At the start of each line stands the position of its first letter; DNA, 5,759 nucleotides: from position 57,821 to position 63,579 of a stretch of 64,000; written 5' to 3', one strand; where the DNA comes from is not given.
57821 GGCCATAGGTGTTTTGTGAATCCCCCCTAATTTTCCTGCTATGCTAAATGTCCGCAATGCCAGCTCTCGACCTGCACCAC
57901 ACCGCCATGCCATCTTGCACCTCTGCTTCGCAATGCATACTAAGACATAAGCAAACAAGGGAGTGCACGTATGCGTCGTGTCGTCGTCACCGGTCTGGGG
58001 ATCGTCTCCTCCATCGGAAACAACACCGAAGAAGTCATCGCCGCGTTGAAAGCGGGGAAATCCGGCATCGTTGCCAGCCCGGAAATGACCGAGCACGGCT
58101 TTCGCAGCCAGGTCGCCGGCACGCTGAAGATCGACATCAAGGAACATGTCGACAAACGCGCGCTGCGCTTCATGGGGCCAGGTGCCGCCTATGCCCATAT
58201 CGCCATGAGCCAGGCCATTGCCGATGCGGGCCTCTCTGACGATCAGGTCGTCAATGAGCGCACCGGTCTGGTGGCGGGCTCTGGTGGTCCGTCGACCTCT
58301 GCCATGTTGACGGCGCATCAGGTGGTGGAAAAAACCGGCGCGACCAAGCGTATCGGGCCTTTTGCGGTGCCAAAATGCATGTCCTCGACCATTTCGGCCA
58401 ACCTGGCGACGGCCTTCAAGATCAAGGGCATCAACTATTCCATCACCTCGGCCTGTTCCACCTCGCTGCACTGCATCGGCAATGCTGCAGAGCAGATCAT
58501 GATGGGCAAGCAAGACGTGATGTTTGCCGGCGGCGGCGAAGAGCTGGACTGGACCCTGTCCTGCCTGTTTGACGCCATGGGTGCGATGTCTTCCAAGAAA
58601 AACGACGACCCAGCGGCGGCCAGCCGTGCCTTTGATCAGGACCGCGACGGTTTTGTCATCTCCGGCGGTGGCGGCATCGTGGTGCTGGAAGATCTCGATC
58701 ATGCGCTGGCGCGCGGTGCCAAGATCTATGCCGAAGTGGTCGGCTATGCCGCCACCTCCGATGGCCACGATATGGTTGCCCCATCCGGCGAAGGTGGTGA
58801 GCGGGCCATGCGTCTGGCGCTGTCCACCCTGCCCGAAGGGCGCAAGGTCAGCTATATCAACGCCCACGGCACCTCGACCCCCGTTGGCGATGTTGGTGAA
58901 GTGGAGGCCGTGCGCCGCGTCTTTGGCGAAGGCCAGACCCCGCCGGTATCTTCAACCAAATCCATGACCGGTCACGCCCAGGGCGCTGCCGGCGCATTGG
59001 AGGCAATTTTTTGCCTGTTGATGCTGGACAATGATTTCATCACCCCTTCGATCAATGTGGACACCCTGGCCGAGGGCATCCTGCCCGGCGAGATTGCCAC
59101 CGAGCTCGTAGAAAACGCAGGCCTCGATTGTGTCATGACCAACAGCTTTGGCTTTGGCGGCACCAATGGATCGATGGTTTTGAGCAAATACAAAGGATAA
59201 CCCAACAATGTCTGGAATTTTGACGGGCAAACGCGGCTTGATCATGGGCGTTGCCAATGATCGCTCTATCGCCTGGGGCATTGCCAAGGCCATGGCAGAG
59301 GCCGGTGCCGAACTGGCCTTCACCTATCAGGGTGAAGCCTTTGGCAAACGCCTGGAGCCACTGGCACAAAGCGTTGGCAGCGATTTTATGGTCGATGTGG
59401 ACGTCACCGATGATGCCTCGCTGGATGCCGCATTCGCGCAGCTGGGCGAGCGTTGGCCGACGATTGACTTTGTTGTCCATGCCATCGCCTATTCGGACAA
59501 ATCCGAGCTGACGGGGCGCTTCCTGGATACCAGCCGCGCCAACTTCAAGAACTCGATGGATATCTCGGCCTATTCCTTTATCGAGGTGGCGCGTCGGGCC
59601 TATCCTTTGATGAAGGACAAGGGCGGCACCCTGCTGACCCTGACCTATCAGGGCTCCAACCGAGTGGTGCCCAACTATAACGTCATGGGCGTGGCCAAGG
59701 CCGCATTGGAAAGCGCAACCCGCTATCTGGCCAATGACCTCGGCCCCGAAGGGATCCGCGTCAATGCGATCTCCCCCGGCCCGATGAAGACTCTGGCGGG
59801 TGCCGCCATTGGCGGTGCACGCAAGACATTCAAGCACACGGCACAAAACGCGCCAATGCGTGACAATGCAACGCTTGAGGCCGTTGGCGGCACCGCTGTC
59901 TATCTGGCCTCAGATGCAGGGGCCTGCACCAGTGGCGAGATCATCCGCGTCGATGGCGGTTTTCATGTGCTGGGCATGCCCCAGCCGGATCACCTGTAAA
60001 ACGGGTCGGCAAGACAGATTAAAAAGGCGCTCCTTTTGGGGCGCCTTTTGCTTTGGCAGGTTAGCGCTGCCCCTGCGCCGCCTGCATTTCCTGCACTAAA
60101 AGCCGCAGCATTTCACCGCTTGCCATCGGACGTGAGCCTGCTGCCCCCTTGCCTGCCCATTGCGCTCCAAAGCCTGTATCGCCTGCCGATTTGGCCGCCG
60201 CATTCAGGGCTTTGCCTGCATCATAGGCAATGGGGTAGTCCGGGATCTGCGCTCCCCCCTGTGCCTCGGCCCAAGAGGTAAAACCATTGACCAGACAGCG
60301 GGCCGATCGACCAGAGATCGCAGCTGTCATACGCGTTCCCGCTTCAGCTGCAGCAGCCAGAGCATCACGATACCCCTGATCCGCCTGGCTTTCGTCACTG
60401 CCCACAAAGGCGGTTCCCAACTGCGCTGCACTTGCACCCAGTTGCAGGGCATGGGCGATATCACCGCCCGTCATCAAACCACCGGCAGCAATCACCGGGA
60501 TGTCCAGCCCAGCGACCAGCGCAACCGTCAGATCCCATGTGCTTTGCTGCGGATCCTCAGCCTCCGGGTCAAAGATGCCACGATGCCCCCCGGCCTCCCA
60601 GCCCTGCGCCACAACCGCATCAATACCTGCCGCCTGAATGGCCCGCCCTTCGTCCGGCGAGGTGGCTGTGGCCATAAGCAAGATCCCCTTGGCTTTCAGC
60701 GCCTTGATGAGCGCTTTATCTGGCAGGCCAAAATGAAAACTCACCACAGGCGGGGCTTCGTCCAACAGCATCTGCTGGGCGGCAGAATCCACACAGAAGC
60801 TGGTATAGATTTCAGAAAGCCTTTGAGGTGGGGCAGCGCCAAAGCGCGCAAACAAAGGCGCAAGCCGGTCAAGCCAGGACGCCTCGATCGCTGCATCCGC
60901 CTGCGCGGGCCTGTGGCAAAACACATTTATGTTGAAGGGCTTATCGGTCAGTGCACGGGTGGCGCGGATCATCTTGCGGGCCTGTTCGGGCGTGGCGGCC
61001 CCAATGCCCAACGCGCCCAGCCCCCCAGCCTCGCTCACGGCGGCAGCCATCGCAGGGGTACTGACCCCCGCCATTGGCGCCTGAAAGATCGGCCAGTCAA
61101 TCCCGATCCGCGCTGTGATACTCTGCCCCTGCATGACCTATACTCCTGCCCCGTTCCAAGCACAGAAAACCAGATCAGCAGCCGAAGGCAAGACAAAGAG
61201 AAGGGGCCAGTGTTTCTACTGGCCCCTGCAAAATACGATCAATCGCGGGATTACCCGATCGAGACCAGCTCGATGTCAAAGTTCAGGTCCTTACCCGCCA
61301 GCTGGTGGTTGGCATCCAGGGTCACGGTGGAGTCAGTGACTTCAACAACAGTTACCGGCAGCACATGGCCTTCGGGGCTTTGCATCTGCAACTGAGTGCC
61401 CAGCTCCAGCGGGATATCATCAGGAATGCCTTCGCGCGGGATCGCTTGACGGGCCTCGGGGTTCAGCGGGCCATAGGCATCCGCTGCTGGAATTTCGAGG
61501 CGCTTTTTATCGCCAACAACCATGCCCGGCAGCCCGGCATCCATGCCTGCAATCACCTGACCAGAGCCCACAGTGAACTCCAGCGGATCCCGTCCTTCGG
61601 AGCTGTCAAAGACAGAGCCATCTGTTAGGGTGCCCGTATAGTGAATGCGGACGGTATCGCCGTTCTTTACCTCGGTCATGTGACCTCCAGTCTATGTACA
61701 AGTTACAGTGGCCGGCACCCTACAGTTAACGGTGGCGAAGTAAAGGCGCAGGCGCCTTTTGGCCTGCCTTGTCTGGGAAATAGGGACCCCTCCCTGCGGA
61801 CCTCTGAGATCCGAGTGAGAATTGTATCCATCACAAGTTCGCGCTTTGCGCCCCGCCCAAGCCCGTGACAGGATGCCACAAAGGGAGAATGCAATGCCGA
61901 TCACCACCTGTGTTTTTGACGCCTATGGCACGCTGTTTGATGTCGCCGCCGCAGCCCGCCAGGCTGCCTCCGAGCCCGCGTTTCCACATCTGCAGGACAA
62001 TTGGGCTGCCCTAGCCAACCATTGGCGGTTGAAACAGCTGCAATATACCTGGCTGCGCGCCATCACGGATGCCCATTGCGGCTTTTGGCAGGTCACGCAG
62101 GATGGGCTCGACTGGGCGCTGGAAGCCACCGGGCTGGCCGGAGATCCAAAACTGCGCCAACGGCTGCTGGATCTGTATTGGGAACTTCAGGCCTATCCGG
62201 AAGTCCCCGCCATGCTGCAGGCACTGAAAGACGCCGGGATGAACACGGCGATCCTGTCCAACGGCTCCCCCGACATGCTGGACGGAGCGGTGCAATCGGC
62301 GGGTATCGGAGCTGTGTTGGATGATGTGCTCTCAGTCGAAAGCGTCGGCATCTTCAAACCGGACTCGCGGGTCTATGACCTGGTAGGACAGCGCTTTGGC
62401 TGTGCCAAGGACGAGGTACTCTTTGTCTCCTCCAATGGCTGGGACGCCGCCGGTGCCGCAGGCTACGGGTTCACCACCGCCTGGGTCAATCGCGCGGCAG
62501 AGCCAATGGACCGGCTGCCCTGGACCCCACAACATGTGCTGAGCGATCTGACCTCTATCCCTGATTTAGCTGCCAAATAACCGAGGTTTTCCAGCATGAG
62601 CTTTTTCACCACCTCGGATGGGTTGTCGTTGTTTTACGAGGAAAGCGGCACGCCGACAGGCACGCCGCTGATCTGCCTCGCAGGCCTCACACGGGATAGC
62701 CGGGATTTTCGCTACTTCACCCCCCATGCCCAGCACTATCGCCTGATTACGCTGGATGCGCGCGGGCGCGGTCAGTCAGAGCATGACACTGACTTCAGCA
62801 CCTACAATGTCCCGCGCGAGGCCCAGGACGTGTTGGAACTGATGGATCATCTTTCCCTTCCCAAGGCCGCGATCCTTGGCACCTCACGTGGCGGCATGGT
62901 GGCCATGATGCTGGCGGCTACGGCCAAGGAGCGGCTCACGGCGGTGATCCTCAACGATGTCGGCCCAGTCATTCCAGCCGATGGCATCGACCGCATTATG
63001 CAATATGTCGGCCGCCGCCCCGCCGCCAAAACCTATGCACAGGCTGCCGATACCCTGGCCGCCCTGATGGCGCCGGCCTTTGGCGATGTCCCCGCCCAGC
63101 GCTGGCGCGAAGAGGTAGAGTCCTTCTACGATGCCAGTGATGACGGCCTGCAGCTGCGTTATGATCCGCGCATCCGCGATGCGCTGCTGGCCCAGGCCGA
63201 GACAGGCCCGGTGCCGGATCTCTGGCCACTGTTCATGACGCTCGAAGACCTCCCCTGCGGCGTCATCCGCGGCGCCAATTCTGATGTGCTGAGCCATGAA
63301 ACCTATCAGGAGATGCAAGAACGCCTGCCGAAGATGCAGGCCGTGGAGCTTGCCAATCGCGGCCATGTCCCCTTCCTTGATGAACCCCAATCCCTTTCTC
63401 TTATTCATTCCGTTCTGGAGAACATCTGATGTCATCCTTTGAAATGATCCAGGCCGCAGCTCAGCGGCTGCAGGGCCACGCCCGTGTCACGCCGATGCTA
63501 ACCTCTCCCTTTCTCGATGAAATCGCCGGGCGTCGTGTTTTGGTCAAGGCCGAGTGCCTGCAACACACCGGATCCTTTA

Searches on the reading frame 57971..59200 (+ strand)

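Call 34: search_protein_families(library=pfam, proteins=[window:57971-59200:+], max_evalue=0.001)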
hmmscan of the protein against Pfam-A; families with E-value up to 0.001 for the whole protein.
window:57971-59200:+ (409 aa): 3 families
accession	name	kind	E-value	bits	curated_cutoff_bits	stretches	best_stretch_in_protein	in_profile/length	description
PF00109.32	ketoacyl-synt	-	4.3e-44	151.5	20.8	1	1-245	1-252/252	Beta-ketoacyl synthase, N-terminal domain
PF02801.28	Ketoacyl-synt_C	-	2.4e-33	115.1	20.8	1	253-363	1-118/119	Beta-ketoacyl synthase, C-terminal domain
PF00108.29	Thiolase_N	-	0.00052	19.9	26.4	1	151-192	72-115/260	Thiolase, N-terminal domain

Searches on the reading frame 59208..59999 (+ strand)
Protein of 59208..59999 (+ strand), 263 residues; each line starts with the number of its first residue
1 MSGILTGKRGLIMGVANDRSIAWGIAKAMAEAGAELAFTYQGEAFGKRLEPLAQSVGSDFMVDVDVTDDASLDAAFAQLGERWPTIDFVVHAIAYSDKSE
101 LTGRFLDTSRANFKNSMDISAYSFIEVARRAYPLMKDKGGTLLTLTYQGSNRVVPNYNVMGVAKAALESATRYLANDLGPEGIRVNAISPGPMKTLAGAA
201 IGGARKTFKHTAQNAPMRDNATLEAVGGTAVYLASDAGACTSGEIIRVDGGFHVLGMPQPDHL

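Call 34: search_protein_families(library=pfam, proteins=[window:59208-59999:+], max_evalue=0.001)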
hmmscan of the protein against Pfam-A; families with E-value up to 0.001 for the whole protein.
window:59208-59999:+ (263 aa): 3 families
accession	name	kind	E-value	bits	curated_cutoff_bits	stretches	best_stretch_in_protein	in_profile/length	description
PF13561.12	adh_short_C2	-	4.4e-87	292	27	1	14-253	1-236/236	Enoyl-(Acyl carrier protein) reductase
PF00106.31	adh_short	-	2.2e-23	83.2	26.6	1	18-197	9-186/195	short chain dehydrogenase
PF23441.1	SDR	-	6.2e-07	29.5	27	1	65-254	69-257/258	SDR-like rossmann domain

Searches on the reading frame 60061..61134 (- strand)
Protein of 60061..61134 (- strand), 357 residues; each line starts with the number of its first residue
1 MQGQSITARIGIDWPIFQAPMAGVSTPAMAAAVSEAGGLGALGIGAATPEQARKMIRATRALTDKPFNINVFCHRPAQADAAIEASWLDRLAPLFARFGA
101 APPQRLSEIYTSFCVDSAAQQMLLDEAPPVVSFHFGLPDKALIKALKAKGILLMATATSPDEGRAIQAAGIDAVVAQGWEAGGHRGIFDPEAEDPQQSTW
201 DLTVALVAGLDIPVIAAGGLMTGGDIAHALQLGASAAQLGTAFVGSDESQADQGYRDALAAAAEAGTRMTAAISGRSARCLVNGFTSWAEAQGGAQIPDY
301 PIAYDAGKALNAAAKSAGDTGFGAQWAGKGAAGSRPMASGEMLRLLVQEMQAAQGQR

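Call 34: search_protein_families(library=pfam, proteins=[window:60061-61134:-], max_evalue=0.001)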
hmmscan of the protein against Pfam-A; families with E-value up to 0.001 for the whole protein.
window:60061-61134:- (357 aa): 5 families
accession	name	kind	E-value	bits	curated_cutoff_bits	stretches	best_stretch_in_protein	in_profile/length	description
PF03060.21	NMO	-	2.9e-74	250.9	28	1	7-349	5-331/331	Nitronate monooxygenase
PF00478.31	IMPDH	-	3.4e-13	49.7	25.6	2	204-256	200-252/345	IMP dehydrogenase / GMP reductase domain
PF01180.27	DHO_dh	-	7.3e-06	25.8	27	1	210-246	239-275/291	Dihydroorotate dehydrogenase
PF01070.24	FMN_dh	-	0.00043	19.9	24.9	1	202-260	262-322/350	FMN-dependent dehydrogenase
PF04131.20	NanE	-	0.00059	19.5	27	0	141-243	83-176/192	Putative N-acetylmannosamine-6-phosphate epimerase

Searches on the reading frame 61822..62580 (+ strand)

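Call 35: search_protein_families(library=pfam, proteins=[window:61822-62580:+], max_evalue=0.001)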
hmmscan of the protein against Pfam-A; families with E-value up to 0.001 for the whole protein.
window:61822-62580:+ (252 aa): 2 families
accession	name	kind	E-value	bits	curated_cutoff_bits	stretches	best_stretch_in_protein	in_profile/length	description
PF00702.32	Hydrolase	-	1.4e-22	81.5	26.4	1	27-214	1-189/191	haloacid dehalogenase-like hydrolase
PF13419.12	HAD_2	-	3e-11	44.2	23.8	1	121-222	77-178/178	Haloacid dehalogenase-like hydrolase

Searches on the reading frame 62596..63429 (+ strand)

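Call 35: search_protein_families(library=pfam, proteins=[window:62596-63429:+], max_evalue=0.001)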
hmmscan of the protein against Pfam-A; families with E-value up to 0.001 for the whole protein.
window:62596-63429:+ (277 aa): 4 families
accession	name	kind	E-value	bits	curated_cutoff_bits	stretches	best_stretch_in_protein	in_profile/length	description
PF00561.26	Abhydrolase_1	-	1.3e-17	64.8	25.8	1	24-264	2-245/245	alpha/beta hydrolase fold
PF12697.13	Abhydrolase_6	-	1.5e-17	65.5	26.3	1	26-265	2-212/217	Alpha/beta hydrolase family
PF12146.15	Hydrolase_4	-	4.7e-05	23.3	27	1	45-126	29-111/239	Serine aminopeptidase, S33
PF06342.18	DUF1057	-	6.3e-05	22.6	21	1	16-125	30-139/297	Alpha/beta hydrolase of unknown function (DUF1057)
